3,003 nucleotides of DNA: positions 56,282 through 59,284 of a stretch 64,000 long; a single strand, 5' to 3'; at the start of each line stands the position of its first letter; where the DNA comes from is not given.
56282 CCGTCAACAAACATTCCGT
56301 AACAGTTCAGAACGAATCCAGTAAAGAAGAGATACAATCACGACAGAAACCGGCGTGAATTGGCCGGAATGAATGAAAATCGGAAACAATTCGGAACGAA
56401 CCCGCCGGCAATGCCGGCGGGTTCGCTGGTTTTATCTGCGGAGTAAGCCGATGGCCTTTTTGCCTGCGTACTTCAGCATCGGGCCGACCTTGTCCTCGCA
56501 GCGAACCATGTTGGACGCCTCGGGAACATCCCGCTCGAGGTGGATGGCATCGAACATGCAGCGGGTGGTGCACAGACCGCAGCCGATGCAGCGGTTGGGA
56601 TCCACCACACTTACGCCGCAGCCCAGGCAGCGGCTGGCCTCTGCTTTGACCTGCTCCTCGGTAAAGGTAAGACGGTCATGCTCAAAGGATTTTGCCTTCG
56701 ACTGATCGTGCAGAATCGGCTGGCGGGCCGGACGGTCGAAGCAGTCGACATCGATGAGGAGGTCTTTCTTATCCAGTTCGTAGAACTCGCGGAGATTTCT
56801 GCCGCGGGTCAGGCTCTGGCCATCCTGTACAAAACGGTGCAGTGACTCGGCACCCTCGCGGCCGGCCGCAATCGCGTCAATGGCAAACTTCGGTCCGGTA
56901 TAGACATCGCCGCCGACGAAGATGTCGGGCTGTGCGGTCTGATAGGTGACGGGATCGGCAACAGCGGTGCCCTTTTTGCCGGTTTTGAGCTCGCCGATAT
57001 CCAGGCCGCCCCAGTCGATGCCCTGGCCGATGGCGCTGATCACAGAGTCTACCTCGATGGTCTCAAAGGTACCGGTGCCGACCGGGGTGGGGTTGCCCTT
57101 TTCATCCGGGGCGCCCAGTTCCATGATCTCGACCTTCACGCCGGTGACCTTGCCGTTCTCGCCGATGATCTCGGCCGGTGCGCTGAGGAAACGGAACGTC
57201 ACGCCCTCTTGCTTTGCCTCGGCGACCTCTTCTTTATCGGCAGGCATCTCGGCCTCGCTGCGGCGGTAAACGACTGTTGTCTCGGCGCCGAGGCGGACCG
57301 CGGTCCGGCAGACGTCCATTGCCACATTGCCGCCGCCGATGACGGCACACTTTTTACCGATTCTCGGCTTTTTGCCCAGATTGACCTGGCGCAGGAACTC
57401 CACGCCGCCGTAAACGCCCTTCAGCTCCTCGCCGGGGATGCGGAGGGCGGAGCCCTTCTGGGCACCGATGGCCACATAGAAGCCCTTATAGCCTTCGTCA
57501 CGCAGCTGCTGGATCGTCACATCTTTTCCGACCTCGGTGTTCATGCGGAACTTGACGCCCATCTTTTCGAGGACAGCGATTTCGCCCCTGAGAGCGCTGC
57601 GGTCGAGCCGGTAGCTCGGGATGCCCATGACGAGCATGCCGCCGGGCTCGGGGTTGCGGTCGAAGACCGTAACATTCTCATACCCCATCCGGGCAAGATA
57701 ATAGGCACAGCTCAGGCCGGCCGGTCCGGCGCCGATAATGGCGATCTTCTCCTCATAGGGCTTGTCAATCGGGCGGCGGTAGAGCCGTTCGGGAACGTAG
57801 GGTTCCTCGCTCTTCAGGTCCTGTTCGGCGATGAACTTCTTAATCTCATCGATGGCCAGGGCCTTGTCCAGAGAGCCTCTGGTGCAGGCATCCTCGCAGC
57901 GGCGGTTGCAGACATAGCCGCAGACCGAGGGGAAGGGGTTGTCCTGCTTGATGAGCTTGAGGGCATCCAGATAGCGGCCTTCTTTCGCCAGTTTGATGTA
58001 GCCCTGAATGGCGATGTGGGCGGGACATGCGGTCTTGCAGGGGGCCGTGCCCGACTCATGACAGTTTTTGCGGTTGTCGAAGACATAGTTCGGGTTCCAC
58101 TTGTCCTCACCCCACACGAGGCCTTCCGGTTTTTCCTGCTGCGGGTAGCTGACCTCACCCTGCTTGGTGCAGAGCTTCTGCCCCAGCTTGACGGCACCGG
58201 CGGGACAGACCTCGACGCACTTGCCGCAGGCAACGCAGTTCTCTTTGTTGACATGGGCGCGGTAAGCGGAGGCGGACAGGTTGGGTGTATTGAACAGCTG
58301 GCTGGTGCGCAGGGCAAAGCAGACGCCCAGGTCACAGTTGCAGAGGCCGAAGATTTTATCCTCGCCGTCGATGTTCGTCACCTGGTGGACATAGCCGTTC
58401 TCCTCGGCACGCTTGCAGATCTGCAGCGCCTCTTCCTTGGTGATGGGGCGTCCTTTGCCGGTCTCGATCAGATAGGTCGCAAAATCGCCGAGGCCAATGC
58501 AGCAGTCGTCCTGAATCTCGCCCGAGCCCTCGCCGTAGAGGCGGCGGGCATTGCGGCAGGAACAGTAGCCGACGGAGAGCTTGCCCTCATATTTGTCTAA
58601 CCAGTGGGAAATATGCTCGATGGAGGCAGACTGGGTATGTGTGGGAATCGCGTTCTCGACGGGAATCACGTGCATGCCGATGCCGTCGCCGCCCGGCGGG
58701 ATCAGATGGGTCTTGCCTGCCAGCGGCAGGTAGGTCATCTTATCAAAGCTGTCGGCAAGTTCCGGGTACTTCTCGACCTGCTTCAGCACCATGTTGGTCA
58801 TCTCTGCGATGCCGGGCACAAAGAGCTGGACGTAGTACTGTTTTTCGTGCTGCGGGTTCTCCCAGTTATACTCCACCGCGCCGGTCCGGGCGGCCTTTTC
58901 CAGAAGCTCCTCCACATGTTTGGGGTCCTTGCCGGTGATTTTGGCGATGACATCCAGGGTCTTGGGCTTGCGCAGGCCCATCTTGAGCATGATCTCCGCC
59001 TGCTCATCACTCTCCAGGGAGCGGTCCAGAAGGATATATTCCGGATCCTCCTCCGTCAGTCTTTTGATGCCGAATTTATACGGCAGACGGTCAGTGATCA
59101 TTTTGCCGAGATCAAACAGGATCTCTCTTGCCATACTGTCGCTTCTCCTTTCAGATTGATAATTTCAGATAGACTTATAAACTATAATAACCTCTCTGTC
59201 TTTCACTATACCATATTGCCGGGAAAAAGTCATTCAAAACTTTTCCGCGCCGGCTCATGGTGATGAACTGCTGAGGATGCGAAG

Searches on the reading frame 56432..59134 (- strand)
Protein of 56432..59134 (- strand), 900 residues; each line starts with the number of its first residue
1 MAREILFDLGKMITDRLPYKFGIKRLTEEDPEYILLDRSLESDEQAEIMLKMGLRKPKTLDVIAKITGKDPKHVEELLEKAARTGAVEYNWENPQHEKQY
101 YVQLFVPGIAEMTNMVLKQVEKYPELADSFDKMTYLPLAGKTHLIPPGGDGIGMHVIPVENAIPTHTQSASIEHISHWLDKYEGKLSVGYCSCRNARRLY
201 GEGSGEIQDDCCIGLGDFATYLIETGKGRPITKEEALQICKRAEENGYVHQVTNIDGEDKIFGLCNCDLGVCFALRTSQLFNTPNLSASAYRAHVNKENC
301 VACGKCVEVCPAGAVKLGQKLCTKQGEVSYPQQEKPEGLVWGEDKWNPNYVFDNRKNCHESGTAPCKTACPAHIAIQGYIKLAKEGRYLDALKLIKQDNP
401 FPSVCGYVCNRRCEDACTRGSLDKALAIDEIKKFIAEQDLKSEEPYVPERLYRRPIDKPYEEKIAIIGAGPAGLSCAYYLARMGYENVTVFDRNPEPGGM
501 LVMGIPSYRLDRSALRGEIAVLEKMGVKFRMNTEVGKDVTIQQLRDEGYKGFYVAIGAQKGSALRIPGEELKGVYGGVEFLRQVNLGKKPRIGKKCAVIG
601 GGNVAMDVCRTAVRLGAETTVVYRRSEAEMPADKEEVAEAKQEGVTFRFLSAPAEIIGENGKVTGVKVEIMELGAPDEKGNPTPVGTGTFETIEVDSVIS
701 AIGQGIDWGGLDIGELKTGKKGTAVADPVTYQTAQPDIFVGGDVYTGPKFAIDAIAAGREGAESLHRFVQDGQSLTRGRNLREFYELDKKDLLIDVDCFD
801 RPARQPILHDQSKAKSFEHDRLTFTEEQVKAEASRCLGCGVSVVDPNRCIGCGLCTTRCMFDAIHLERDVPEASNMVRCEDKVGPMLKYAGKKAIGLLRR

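Call 38: search_protein_families(library=pfam, proteins=[window:56432-59134:-], max_evalue=0.00001)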
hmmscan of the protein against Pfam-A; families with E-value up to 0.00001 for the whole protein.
window:56432-59134:- (900 aa): 13 families
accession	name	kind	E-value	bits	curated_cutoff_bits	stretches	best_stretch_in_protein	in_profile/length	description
PF07992.20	Pyr_redox_2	-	1.5e-32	113.7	26.1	1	463-758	2-291/291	Pyridine nucleotide-disulphide oxidoreductase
PF14691.11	Fer4_20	-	7.5e-21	74.5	25.8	1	354-441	20-110/113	Dihydroprymidine dehydrogenase domain II, 4Fe-4S cluster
PF00070.33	Pyr_redox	-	1e-16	61.6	22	1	596-669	2-80/82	Pyridine nucleotide-disulphide oxidoreductase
PF13738.12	Pyr_redox_3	-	2.9e-13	50.2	30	1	555-742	131-305/305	Pyridine nucleotide-disulphide oxidoreductase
PF13450.12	NAD_binding_8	-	2.4e-10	41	21.9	1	466-500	1-34/68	NAD(P)-binding Rossmann-like domain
PF00037.32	Fer4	-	2.5e-09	37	21.1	1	294-315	2-23/24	4Fe-4S binding domain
PF01266.30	DAO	-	2.6e-09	37.5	27.9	1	463-499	1-37/353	FAD dependent oxidoreductase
PF12837.12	Fer4_6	-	5e-08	33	25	1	293-314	2-23/24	4Fe-4S binding domain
PF13237.11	Fer4_10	-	2.6e-07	30.9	25.5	0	295-312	4-21/53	4Fe-4S dicluster domain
PF12838.12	Fer4_7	-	1.1e-06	29.5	27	0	292-314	30-52/52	4Fe-4S dicluster domain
PF01262.27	AlaDh_PNT_C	-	1.7e-06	28.1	23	0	595-630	30-65/214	Alanine dehydrogenase/PNT, C-terminal domain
PF13484.11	Fer4_16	-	3.8e-06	28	30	0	299-372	1-65/66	4Fe-4S double cluster binding domain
PF01946.23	Thi4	-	5.2e-06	26.3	26.2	1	457-504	13-60/235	Thi4 family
